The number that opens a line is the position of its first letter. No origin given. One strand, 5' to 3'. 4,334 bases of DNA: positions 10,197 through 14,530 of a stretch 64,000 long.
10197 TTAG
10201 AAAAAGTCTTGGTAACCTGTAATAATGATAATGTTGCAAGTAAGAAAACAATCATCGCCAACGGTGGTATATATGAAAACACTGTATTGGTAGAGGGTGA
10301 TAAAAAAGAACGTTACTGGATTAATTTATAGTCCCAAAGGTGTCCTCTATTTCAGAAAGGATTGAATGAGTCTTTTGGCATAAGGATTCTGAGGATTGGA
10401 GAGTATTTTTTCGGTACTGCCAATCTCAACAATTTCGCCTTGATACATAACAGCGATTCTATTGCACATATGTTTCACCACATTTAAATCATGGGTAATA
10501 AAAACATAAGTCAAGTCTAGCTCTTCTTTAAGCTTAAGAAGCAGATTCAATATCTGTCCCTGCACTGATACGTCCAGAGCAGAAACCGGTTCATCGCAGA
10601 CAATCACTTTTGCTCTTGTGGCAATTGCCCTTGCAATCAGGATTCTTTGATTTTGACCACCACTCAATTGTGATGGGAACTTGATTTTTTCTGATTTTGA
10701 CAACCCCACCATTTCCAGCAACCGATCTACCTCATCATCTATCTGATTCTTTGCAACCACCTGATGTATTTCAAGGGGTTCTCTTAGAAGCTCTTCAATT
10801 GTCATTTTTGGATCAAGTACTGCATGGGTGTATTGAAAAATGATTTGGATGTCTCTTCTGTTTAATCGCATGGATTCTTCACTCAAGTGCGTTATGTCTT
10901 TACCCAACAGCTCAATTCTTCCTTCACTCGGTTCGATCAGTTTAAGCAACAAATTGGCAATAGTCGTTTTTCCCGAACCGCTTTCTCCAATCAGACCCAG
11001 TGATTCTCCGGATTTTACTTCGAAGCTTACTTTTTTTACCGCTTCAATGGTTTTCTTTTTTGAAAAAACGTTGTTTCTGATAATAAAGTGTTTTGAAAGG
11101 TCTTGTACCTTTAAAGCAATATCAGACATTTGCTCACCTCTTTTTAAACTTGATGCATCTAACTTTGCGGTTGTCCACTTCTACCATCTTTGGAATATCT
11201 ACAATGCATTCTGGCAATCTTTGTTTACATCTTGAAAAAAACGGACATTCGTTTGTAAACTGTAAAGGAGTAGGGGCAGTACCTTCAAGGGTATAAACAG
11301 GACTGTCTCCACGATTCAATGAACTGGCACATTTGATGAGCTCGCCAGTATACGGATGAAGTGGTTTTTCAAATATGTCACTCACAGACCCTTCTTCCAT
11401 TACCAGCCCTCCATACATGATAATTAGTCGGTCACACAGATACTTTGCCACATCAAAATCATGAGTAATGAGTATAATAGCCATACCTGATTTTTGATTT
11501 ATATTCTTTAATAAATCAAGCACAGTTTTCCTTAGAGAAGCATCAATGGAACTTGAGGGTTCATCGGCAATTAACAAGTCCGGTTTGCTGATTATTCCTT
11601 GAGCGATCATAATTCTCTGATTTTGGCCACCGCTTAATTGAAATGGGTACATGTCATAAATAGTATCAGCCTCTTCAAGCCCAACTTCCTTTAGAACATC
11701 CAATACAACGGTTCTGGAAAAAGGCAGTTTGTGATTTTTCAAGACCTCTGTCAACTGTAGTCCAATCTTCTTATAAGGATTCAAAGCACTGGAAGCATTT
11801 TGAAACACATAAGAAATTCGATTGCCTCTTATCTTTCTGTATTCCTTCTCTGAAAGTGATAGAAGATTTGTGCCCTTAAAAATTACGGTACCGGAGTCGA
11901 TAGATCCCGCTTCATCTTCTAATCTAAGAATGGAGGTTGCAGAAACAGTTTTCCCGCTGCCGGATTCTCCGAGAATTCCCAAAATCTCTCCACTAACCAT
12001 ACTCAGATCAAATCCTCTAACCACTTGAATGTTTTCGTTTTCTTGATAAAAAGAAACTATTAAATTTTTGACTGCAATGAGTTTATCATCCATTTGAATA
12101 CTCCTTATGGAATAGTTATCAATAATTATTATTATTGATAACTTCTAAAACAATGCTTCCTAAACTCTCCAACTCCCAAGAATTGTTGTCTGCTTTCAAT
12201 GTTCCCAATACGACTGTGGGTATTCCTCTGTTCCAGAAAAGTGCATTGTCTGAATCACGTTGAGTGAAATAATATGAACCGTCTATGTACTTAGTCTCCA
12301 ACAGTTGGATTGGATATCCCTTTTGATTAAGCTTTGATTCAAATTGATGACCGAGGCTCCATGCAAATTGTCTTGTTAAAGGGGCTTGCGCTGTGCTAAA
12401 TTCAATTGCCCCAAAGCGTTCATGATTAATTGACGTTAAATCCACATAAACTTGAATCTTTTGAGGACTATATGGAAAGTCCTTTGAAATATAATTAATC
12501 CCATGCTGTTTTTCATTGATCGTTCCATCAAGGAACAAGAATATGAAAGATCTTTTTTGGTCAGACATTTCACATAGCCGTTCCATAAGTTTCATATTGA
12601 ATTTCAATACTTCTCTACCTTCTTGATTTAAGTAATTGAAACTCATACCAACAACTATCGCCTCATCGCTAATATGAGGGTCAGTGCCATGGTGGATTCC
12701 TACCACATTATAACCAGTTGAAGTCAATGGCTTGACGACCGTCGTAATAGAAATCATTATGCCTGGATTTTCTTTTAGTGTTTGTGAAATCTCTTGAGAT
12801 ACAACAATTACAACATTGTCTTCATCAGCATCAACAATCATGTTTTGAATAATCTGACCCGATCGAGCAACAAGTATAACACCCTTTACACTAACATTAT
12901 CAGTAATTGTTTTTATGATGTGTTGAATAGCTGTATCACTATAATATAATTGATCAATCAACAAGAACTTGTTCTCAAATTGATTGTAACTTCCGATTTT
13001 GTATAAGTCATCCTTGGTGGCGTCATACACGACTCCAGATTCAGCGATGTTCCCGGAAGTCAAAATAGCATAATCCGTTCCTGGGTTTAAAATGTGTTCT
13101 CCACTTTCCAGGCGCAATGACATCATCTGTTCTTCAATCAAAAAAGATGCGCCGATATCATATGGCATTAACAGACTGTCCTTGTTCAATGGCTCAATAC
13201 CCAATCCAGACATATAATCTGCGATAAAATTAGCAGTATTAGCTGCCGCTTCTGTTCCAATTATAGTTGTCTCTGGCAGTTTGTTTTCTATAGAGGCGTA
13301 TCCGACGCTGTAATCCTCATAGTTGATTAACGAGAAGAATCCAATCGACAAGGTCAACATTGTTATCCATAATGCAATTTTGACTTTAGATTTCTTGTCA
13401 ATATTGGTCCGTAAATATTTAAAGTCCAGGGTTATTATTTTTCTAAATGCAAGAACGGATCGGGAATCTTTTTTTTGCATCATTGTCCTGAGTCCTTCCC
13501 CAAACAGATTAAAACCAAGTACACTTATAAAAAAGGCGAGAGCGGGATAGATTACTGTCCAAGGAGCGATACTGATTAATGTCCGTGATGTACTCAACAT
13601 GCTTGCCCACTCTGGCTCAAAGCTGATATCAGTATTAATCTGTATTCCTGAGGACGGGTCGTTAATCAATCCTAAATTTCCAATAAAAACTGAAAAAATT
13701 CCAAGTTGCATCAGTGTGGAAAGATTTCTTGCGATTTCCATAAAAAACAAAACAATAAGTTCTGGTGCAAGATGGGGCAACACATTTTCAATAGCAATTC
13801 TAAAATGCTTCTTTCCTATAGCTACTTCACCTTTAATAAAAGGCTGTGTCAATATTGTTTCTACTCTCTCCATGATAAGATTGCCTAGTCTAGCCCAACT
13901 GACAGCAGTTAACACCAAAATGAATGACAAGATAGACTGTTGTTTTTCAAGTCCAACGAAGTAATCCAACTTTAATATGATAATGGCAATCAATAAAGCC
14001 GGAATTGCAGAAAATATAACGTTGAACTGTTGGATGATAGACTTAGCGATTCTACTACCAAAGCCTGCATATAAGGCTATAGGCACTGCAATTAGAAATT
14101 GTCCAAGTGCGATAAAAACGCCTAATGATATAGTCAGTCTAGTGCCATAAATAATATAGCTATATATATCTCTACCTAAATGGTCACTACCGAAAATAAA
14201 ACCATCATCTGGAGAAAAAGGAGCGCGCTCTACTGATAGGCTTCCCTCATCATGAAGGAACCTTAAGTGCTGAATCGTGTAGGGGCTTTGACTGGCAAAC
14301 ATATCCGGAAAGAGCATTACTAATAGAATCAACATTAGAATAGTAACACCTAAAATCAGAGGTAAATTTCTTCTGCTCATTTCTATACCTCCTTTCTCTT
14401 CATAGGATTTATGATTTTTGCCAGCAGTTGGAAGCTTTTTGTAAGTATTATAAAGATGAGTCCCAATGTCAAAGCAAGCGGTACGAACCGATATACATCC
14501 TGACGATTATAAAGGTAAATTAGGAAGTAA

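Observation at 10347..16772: Opp/Dpp-type ABC importer with no binding-protein gene and apparently inactive M28/PA peptidase ectodomains fused to both permeases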

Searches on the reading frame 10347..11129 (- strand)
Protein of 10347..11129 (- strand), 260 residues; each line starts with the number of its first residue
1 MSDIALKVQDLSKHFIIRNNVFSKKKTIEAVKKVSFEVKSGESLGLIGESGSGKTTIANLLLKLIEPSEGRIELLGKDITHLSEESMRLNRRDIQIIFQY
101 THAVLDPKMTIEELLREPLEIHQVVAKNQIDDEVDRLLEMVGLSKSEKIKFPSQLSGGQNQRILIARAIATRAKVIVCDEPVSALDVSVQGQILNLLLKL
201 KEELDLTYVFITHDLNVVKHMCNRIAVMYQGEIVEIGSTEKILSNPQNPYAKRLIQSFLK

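Call 8: search_protein_families(library=pfam, max_evalue=0.01, proteins=[window:10347-11129:-])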
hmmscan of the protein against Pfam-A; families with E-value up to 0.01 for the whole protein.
window:10347-11129:- (260 aa): 9 families
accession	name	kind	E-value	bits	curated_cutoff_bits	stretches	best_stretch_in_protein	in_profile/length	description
PF00005.33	ABC_tran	-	7.1e-34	117.8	25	1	32-182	2-136/137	ABC transporter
PF02463.25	SMC_N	-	1.7e-06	28.1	40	1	45-229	28-213/220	RecF/RecN/SMC N terminal domain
PF08352.17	oligo_HPY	-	0.00018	22.2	27.1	1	234-258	1-25/65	Oligopeptide/dipeptide transporter, C-terminal region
PF13401.12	AAA_22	-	0.00042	21.1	27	1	44-200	8-107/130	AAA domain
PF13166.12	AAA_13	-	0.00048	19.4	36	0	172-225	526-581/713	AAA domain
PF13191.12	AAA_16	-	0.0011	19.9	32.6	1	37-87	18-64/167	AAA ATPase domain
PF07728.20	AAA_5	-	0.0011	19.4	22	1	46-80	4-38/139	AAA domain (dynein-related subfamily)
PF13304.12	AAA_21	-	0.0021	18.6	27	0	153-218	236-303/304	AAA domain, putative AbiEii toxin, Type IV TA system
PF15294.11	Leu_zip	-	0.0035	17.4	28.2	1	66-147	120-199/275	Leucine zipper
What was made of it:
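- On PepT/Opp-Dpp-Nik ABC importer (TC 3.A.1.5): F has ABC_tran plus only the first 25 positions of oligo_HPY (call 8).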

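Call 9: search_protein_families(library=ncbifam, max_evalue=0.01, proteins=[window:10347-11129:-])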
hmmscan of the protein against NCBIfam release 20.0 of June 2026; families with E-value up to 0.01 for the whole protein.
window:10347-11129:- (260 aa): 195 families (the best 25 are shown)
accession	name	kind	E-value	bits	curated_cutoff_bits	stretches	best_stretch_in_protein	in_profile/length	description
NF008453.0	PRK11308.1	subfamily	1.4e-79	267.8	408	1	4-256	11-263/334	dipeptide ABC transporter ATP-binding protein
NF011659.0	PRK15079.1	equivalog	5e-79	265.4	540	1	4-256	10-266/334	murein tripeptide/oligopeptide ABC transporter ATP binding protein OppF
NF007613.0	PRK10261.1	equivalog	5.4e-78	262.9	1077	1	5-256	313-565/623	glutathione ABC transporter ATP-binding protein GsiA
TIGR02769.1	nickel_nikE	equivalog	1.3e-68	231.4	332.55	1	6-258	3-253/265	nickel import ATP-binding protein NikE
NF011713.0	PRK15134.1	equivalog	1.4e-68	231.9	834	1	5-256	275-527/529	microcin C ABC transporter ATP-binding protein YejF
NF043071.1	DppF_dipep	equivalog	1.2e-67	228.7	660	1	5-255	13-263/331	dipeptide ABC transporter ATP-binding subunit DppF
NF043078.1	MMSYN1_0168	equivalog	1.7e-65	221.9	800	3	134-255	473-594/649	oligopeptide ABC transporter ATP-binding protein OppF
NF007739.0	PRK10419.1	subfamily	6.2e-65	219.4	354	1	6-241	4-238/268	nickel ABC transporter ATP-binding protein NikE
NF011692.0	PRK15112.1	equivalog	7.1e-59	199.6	452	1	2-258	2-254/269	putrescine export ABC transporter ATP-binding protein SapF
NF047576.1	opine_ATP_CntF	equivalog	1.3e-56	191.8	385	1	23-257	12-252/264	staphylopine uptake ABC transporter ATP-binding protein CntF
TIGR02314.1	ABC_MetN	equivalog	1.4e-56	192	499.7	1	21-259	10-245/343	methionine ABC transporter ATP-binding protein MetN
NF047578.1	opine_ATP_CntD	equivalog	4.1e-56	190.1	380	1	21-257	10-252/266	staphylopine uptake ABC transporter ATP-binding protein CntD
NF043079.1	MMSYN1_0167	equivalog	1.3e-54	185.9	740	2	88-257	302-473/561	oligopeptide ABC transporter ATP-binding protein OppD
NF007010.1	PRK09473.1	subfamily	5.2e-53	179.8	575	1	23-257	13-253/318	oligopeptide ABC transporter ATP-binding protein OppD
TIGR01186.1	proV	subfamily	8.2e-53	179.8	326.6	1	29-256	7-231/363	betaine/proline/choline family ABC transporter ATP-binding protein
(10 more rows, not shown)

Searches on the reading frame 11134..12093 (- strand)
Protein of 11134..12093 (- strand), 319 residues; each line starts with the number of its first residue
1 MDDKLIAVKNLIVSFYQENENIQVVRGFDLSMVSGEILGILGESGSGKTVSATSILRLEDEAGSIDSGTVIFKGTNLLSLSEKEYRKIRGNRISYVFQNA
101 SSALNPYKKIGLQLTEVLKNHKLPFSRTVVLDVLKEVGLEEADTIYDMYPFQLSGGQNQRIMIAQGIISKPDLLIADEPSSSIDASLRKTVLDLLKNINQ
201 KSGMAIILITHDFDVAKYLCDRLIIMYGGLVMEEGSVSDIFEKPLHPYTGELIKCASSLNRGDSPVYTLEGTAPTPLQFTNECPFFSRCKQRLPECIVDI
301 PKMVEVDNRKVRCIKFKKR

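Call 8: search_protein_families(library=pfam, max_evalue=0.01, proteins=[window:11134-12093:-])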
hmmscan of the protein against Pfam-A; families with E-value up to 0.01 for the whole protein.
window:11134-12093:- (319 aa): 4 families
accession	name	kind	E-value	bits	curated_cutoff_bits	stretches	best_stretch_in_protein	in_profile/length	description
PF00005.33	ABC_tran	-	2.6e-24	86.8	25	1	26-180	2-136/137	ABC transporter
PF08352.17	oligo_HPY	-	2.2e-15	57.3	27.1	1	232-296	1-65/65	Oligopeptide/dipeptide transporter, C-terminal region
PF13401.12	AAA_22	-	0.0031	18.3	27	0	37-142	7-65/130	AAA domain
PF13304.12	AAA_21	-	0.0031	18.1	27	1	103-212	189-299/304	AAA domain, putative AbiEii toxin, Type IV TA system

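Call 9: search_protein_families(library=ncbifam, max_evalue=0.01, proteins=[window:11134-12093:-])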
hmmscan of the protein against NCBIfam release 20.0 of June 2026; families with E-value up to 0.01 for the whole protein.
window:11134-12093:- (319 aa): 188 families (the best 25 are shown)
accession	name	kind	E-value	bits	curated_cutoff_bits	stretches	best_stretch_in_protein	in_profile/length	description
NF007010.1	PRK09473.1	subfamily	3e-74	249.6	575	1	5-313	1-310/318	oligopeptide ABC transporter ATP-binding protein OppD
NF008246.0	PRK11022.1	equivalog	7.8e-70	235.5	541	1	5-313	3-314/326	dipeptide ABC transporter ATP-binding protein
NF011713.0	PRK15134.1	equivalog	1.1e-64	219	834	1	2-258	2-262/529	microcin C ABC transporter ATP-binding protein YejF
NF008453.0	PRK11308.1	subfamily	1.4e-63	215.2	408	1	14-316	27-326/334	dipeptide ABC transporter ATP-binding protein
TIGR02770.1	nickel_nikD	equivalog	2.5e-63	213.5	318.7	1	25-254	2-227/230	nickel import ATP-binding protein NikD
NF047576.1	opine_ATP_CntF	equivalog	7.6e-63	212.2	385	1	5-260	2-257/264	staphylopine uptake ABC transporter ATP-binding protein CntF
NF047578.1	opine_ATP_CntD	equivalog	8.5e-63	212.1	380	1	5-261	2-258/266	staphylopine uptake ABC transporter ATP-binding protein CntD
NF011659.0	PRK15079.1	equivalog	4.8e-59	199.7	540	1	8-317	23-332/334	murein tripeptide/oligopeptide ABC transporter ATP binding protein OppF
NF043079.1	MMSYN1_0167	equivalog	1e-58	199.5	740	2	82-291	297-509/561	oligopeptide ABC transporter ATP-binding protein OppD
NF043071.1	DppF_dipep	equivalog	4.7e-58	197.1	660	1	14-316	28-327/331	dipeptide ABC transporter ATP-binding subunit DppF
NF007613.0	PRK10261.1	equivalog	1e-56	192.6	1077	1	4-257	11-273/623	glutathione ABC transporter ATP-binding protein GsiA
NF011674.0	PRK15093.1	equivalog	2.5e-52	178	627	1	5-313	3-321/330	putrescine export ABC transporter ATP-binding protein SapD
TIGR02769.1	nickel_nikE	equivalog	6.2e-47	160.3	332.55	1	14-241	16-239/265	nickel import ATP-binding protein NikE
NF043078.1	MMSYN1_0168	equivalog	5.9e-45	154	800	2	126-253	469-594/649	oligopeptide ABC transporter ATP-binding protein OppF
NF007739.0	PRK10419.1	subfamily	7.9e-44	150.2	354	1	14-240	17-239/268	nickel ABC transporter ATP-binding protein NikE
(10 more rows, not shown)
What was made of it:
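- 11134..12093 (-): OppD-type ATPase (319 aa) with a complete oligo_HPY C-terminal domain that includes a Cys cluster. Calls 8 and 9.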

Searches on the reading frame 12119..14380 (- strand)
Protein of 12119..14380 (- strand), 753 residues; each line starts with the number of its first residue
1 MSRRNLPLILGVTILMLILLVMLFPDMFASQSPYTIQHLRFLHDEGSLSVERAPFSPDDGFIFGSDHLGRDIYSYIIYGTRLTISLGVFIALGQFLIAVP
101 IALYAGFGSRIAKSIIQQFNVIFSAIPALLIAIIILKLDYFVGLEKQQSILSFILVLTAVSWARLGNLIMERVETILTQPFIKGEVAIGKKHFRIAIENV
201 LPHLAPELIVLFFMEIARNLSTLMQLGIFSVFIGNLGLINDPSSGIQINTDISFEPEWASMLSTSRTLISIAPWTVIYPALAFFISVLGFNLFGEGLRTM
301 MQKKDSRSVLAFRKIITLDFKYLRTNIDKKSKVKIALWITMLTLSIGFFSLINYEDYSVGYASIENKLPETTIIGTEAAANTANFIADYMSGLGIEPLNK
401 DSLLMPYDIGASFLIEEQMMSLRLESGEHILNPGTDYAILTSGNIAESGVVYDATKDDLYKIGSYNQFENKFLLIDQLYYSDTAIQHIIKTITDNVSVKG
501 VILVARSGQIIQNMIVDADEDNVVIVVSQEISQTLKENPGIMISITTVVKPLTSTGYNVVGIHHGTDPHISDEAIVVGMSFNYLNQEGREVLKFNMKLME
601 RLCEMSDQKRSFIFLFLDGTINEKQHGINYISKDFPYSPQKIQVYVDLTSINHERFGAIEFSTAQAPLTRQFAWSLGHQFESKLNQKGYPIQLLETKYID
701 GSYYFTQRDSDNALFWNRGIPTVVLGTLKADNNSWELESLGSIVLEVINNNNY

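Call 8: search_protein_families(library=pfam, max_evalue=0.01, proteins=[window:12119-14380:-])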
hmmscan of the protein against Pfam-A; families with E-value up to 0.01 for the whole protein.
window:12119-14380:- (753 aa): 1 family
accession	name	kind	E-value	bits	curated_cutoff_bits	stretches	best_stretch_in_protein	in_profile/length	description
PF00528.27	BPD_transp_1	-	1.5e-08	35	26.4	1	98-302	1-179/184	Binding-protein-dependent transport system inner membrane component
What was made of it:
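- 13466..14380 (-): C permease core (residues 1-305), OppC/NikC type. Pfam BPD_transp_1 at residues 98-302 (call 8).
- On PepT/Opp-Dpp-Nik ABC importer (TC 3.A.1.5): Pfam PF00528 in B (E 5e-14) and C (E 1.5e-8) in call 8.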

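Call 9: search_protein_families(library=ncbifam, max_evalue=0.01, proteins=[window:12119-14380:-])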
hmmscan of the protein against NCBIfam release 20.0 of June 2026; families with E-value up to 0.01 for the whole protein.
window:12119-14380:- (753 aa): 14 families
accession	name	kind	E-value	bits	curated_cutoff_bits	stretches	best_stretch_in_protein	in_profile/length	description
NF045474.1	Opp2C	equivalog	5.7e-33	114.5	300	1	56-301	15-235/236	nickel transporter permease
NF045476.1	Opp4C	equivalog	9.8e-29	100.5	350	1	6-303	14-277/278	oligopeptide ABC transporter permease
TIGR02790.1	nickel_nikC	equivalog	3.1e-27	95.8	358.45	1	11-301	4-257/258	nickel ABC transporter permease subunit NikC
NF045473.1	Opp1C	equivalog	1.1e-23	84.1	350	1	9-304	8-266/267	nickel/cobalt ABC transporter permease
NF011691.0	PRK15111.1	equivalog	1.8e-22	80.3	379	1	14-302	35-292/296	putrescine export ABC transporter permease SapC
NF011662.0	PRK15082.1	equivalog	8.3e-22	77.9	484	1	55-304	75-299/303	glutathione ABC transporter permease GsiD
NF008160.0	PRK10913.1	equivalog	9.4e-21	74.5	483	1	3-303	27-296/300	dipeptide ABC transporter permease DppC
NF007738.0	PRK10417.1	equivalog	1.2e-19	70.8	335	1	7-302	10-268/277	nickel ABC transporter permease subunit NikC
NF045475.1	Opp3C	equivalog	1.7e-16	60.2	450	1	58-303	105-325/328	oligopeptide ABC transporter permease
NF043080.1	MMSYN1_0166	equivalog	1.9e-15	56.6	370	1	13-253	40-265/307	oligopeptide ABC transporter permease OppC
NF007376.0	PRK09881.1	equivalog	2.1e-15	56.5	434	1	7-305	31-293/298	D,D-dipeptide ABC transporter permease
NF047573.1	opine_perm_CntC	exception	5.3e-14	52.2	440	1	55-302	46-268/271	staphylopine uptake ABC transporter permease subunit CntC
NF011935.0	PRK15406.1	equivalog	6.3e-13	49.1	433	1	15-305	43-301/302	oligopeptide ABC transporter permease OppC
NF011596.0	PRK15021.1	subfamily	1.6e-05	24.1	439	1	54-227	114-280/341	microcin C ABC transporter permease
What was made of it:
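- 13466..14380 (-): NCBIfam Opp2C, Opp4C and NikC hits, below the cutoffs (call 9).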

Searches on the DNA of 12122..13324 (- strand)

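Call 67: search_rna_families(sources=[L017, L022, L035, L037, L040, L049, L053], threshold=gathering)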
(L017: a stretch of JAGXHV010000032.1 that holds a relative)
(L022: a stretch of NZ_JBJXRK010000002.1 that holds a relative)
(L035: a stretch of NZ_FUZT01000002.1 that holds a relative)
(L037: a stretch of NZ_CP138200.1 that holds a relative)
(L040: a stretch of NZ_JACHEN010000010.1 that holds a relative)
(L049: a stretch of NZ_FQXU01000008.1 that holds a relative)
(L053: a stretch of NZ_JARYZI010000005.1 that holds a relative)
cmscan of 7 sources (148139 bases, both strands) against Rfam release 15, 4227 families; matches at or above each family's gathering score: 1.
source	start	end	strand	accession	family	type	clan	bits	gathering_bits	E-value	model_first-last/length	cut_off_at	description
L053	6437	6507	+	RF00005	tRNA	Gene; tRNA;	CL00001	68.7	29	1.6e-12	1-71/71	no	tRNA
